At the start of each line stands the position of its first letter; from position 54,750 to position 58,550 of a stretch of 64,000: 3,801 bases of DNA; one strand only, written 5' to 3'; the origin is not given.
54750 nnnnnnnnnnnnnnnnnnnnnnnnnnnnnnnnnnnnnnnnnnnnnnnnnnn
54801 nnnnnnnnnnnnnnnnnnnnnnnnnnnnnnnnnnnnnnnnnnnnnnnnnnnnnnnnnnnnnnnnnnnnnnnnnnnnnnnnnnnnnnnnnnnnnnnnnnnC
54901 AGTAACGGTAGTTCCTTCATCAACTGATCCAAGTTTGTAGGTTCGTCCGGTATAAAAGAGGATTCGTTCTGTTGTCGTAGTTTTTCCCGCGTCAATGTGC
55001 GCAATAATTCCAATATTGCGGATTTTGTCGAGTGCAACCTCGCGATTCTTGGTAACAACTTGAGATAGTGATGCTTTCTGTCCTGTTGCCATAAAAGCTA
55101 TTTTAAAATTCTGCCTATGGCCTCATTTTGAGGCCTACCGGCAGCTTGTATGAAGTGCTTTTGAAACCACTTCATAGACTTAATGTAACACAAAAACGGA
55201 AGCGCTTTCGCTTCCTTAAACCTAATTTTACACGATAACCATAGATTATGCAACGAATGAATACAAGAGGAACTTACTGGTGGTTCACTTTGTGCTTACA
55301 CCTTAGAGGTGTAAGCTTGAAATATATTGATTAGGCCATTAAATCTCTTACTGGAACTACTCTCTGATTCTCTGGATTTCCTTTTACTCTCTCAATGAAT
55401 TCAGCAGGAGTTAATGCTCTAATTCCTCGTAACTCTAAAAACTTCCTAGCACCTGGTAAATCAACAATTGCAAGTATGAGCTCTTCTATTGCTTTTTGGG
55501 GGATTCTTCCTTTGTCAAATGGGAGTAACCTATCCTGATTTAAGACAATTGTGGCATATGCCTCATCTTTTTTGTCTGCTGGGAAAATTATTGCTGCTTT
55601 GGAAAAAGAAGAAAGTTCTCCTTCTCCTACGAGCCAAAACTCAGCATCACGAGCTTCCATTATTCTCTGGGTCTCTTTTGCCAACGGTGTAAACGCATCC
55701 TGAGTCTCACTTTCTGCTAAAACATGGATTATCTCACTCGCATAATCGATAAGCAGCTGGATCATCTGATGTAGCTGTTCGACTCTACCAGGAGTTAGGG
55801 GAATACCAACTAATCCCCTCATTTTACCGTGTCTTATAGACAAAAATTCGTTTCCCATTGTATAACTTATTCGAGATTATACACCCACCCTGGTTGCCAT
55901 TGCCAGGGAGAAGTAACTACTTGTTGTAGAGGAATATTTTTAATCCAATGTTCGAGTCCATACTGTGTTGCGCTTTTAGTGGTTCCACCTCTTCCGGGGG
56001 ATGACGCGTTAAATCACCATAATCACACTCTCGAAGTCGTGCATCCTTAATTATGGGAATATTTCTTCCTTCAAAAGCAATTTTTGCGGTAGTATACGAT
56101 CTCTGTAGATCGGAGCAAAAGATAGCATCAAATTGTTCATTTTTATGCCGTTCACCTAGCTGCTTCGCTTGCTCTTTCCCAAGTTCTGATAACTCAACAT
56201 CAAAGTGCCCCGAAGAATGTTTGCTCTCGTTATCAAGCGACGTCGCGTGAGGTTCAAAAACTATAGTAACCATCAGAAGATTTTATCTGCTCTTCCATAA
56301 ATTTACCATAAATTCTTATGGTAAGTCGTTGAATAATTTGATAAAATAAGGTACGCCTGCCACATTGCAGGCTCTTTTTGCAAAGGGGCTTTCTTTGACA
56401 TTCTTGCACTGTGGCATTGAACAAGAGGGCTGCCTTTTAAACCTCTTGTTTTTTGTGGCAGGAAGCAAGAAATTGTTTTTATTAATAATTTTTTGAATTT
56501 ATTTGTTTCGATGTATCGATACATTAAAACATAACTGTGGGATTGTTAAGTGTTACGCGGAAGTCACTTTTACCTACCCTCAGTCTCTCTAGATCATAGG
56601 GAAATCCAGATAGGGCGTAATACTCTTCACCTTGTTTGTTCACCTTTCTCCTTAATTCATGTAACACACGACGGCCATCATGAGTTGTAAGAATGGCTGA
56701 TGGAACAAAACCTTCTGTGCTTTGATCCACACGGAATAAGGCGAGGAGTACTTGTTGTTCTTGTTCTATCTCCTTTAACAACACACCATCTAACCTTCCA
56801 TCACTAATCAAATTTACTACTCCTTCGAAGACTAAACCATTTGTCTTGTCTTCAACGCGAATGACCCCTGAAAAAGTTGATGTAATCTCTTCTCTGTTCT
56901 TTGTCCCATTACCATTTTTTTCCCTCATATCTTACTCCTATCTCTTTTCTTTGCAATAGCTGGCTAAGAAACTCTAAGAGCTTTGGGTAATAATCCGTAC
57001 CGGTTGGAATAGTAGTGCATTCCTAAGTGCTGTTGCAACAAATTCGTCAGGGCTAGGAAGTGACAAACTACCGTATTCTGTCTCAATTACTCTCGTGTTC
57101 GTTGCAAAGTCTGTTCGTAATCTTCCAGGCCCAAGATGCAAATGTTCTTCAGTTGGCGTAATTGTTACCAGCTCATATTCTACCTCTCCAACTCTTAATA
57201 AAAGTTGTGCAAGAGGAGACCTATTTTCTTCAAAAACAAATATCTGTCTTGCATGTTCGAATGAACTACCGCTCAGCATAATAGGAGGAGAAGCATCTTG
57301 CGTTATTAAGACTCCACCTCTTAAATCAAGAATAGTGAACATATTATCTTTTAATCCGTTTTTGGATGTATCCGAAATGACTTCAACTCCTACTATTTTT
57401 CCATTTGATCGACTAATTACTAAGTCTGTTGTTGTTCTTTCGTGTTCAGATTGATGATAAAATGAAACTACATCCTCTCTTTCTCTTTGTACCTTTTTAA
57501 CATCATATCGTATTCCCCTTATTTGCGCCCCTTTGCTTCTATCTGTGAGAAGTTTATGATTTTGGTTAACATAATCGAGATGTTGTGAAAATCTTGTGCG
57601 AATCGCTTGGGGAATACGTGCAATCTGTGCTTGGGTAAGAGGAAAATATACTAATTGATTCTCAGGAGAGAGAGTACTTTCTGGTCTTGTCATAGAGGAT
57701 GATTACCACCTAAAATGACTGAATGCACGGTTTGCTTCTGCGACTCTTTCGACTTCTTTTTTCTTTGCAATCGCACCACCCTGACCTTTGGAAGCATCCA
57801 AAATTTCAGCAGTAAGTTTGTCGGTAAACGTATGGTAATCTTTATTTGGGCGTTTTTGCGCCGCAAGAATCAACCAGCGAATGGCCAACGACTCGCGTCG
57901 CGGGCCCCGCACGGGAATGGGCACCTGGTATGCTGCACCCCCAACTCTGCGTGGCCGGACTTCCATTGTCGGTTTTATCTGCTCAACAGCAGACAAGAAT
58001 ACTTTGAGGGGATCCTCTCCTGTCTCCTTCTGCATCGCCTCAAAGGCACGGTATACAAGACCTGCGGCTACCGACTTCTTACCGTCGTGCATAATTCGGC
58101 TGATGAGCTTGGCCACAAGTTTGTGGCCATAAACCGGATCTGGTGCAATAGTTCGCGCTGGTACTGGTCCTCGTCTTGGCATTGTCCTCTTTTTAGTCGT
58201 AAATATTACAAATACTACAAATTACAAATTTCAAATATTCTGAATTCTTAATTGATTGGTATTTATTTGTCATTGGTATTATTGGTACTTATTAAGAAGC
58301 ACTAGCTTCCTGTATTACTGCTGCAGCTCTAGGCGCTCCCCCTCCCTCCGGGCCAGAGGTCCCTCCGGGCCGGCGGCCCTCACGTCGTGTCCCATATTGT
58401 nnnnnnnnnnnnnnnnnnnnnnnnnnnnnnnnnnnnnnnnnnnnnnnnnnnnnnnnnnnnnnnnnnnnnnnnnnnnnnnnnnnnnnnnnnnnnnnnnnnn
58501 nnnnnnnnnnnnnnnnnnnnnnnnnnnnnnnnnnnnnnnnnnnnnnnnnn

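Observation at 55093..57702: Island of four uncharacterised ORFs plus a hairpin-rich segment inserted at the normally invariant rpsG|fusA junction of the str operon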

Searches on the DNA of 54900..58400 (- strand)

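Call 7: search_rna_families(source=window, start=54900, end=58400, threshold=evalue, max_evalue=10)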
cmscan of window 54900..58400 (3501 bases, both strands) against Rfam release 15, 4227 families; matches with E-value up to 10: 5.
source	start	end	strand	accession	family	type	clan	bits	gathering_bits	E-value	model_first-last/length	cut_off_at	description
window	56394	56471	+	RF00674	mir-187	Gene; miRNA;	-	20.9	58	0.38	1-81/81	no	mir-187 microRNA precursor family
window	56332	56439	+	RF01743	leu-phe_leader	Cis-reg; leader;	-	20.3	70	4.8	1-162/162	no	leu/phe leader RNA from Lactococcus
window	57348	57372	+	RF01338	CRISPR-DR25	Gene; CRISPR;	CL00014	20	36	1.8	1-25/25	no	CRISPR RNA direct repeat element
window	56405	56583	-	RF03098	RAGATH-22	Gene; sRNA;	-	17.9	120.3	3.4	1-166/166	no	RAGATH-22 RNA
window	55508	55595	+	RF00080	Manganese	Cis-reg; riboswitch;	-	11.5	45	3.6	1-177/177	no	Manganese Mn2+ riboswitch aptamer (yybP-ykoY)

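Call 87: search_rna_families(sources=[L005, L039, L044, L048, L054, L094, L038, L035, L010], threshold=gathering)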
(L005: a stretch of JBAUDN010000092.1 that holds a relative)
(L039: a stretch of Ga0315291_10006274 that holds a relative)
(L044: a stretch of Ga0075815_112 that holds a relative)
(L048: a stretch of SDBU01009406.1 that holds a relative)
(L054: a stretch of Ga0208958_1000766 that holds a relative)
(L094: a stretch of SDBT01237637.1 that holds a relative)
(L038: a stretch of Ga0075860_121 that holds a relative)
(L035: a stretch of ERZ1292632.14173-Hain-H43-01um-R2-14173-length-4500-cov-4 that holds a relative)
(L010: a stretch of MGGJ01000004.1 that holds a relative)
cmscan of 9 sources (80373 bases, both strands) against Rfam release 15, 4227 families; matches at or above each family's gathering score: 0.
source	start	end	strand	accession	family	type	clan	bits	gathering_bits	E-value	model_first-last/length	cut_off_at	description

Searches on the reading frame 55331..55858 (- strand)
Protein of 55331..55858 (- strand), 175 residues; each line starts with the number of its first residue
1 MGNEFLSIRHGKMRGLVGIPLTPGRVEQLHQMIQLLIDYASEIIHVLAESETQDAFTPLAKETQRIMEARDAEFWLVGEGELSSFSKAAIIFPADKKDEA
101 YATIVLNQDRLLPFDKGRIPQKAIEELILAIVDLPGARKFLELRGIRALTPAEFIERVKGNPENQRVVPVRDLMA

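Call 3: search_protein_families(library=pfam, proteins=[window:55331-55858:-], max_evalue=1)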
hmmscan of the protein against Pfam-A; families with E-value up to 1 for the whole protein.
window:55331-55858:- (175 aa): 0 families

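Call 4: search_protein_families(library=ncbifam, proteins=[window:55331-55858:-], max_evalue=1)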
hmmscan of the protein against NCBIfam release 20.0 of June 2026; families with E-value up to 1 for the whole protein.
window:55331-55858:- (175 aa): 0 families

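Call 15: search_protein_families(library=phrogs, proteins=[window:55331-55858:-], max_evalue=1)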
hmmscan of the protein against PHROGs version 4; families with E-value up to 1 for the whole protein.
window:55331-55858:- (175 aa): 1 family
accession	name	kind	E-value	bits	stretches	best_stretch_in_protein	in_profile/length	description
phrog_23282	-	unknown function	0.26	10.8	1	77-154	151-222/439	-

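Call 16: search_protein_families(library=padloc, proteins=[window:55331-55858:-], max_evalue=1)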
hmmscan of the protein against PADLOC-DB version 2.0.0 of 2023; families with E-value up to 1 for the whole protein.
window:55331-55858:- (175 aa): 0 families

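Call 25: find_homologous_proteins(query=window:55331-55858:-, max_evalue=0.01)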
Query window:55331-55858:- (175 aa): 2 proteins with E <= 0.01 among 74 candidates.
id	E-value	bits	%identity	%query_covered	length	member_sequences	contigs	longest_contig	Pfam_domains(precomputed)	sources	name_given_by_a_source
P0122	1.6e-106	371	99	100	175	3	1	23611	-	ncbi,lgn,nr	ncbi:hypothetical protein HYV21_02255 [Candidatus Microgenomates bacterium]|nr:hypothetical protein 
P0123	1.0e-39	154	44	99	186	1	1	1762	-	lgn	-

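Call 26: find_encoding_contigs(protein=P0122, flank=10000, max_places=4)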
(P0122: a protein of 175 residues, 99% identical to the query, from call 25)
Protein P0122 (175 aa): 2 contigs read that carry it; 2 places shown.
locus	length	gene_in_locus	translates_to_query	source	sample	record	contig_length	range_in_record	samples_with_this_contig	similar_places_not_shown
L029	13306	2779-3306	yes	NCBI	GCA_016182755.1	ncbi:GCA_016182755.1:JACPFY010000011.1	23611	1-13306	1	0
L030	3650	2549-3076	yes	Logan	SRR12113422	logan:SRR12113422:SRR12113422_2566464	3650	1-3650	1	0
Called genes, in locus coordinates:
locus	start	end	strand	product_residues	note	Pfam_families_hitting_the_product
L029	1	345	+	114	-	PF00164:Ribosom_S12_S23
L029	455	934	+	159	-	PF00177:Ribosomal_S7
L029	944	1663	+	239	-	-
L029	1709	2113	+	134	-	-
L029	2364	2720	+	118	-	PF00300:His_Phos_1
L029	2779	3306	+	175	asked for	-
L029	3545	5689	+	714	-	PF00009:GTP_EFTU, PF22042:EF-G_D2, PF03144:GTP_EFTU_D2, PF16658:RF3_C (weak), PF14492:EFG_III, PF03764:EFG_IV, PF00679:EFG_C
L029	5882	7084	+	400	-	PF00009:GTP_EFTU, PF03144:GTP_EFTU_D2, PF03143:GTP_EFTU_D3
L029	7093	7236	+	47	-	-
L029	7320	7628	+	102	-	PF00338:Ribosomal_S10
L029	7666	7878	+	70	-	PF18893:DUF5652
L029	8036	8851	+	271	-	PF00297:Ribosomal_L3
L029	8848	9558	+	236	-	PF00573:Ribosomal_L4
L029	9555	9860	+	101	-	PF00276:Ribosomal_L23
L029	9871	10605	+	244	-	PF00181:Ribosomal_L2_N, PF03947:Ribosomal_L2_C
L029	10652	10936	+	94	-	PF00203:Ribosomal_S19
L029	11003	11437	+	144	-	PF00237:Ribosomal_L22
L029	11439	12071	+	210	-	PF07650:KH_2, PF00189:Ribosomal_S3_C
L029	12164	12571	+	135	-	PF00252:Ribosomal_L16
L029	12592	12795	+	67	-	PF00831:Ribosomal_L29 (weak)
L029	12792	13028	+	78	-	PF00366:Ribosomal_S17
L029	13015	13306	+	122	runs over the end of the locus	PF00238:Ribosomal_L14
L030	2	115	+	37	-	?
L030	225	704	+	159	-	PF00177:Ribosomal_S7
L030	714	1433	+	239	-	-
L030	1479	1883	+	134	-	-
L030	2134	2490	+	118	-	PF00300:His_Phos_1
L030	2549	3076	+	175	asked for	-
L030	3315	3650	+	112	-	?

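Call 27: find_encoding_contigs(protein=P0123, flank=5000, max_places=4)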
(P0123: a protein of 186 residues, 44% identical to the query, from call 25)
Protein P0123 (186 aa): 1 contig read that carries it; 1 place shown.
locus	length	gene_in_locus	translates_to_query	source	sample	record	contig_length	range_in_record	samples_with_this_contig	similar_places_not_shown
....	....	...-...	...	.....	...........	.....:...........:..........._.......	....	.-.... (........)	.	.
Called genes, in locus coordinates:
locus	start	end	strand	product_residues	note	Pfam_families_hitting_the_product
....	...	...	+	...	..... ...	-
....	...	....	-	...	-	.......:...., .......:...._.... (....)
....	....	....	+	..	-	-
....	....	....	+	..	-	?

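Call 35: search_solved_structures(query=window:55331-55858:-, max_evalue=10)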
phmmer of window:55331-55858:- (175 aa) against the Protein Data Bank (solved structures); distinct sequences matched with E-value up to 10: 3.
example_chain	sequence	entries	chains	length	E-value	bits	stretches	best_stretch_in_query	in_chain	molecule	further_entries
3x2q_I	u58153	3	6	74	0.71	13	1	57-118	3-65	Cytochrome c oxidase subunit 6C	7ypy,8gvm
2y69_I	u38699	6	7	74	0.73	13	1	57-118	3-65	CYTOCHROME C OXIDASE POLYPEPTIDE VIC | Cytochrome c oxidase subunit 6C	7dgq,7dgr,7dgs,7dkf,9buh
1occ_I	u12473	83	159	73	0.85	12.7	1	57-118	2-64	CYTOCHROME C OXIDASE | Cytochrome c oxidase polypeptide VIc | CYTOCHROME C OXIDASE SUBUNIT 6C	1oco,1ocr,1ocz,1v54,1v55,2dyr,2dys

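Call 57: search_solved_structures(query=A2, max_evalue=10)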
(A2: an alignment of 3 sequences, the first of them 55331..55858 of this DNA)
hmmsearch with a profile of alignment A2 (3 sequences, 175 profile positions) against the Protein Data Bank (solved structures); distinct sequences matched with E-value up to 10: 5.
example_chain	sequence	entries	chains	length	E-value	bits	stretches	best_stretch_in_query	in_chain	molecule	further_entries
8jnc_A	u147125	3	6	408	0.32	13.8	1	9-46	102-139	Cytochrome P450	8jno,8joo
6d00_1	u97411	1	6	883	0.34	13.7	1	111-162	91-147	Calcarisporiella thermophila Hsp104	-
6azy_A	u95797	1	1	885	0.34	13.7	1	111-162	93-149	Heat shock protein Hsp104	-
8jua_A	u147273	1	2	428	0.37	13.6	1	9-46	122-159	Cytochrome P450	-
9gsx_A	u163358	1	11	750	0.8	12.5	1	19-68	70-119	Flagellin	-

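Call 75: search_protein_families(library=pfam, alignment_id=A2, max_evalue=1)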
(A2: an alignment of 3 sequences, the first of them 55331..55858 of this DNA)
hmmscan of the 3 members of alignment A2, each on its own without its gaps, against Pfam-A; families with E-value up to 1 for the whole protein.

A. member 1, window:55331-55858:- (175 aa): 0 families

B. families by the number of members that match (of 3 scanned): 0 families

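Call 82: search_dna_similar(query=window:55331-55858:-, collection=phages, mode=protein, max_evalue=0.01, max_rows=5)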
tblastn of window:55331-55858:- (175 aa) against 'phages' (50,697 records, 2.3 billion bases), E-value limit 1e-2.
No match.
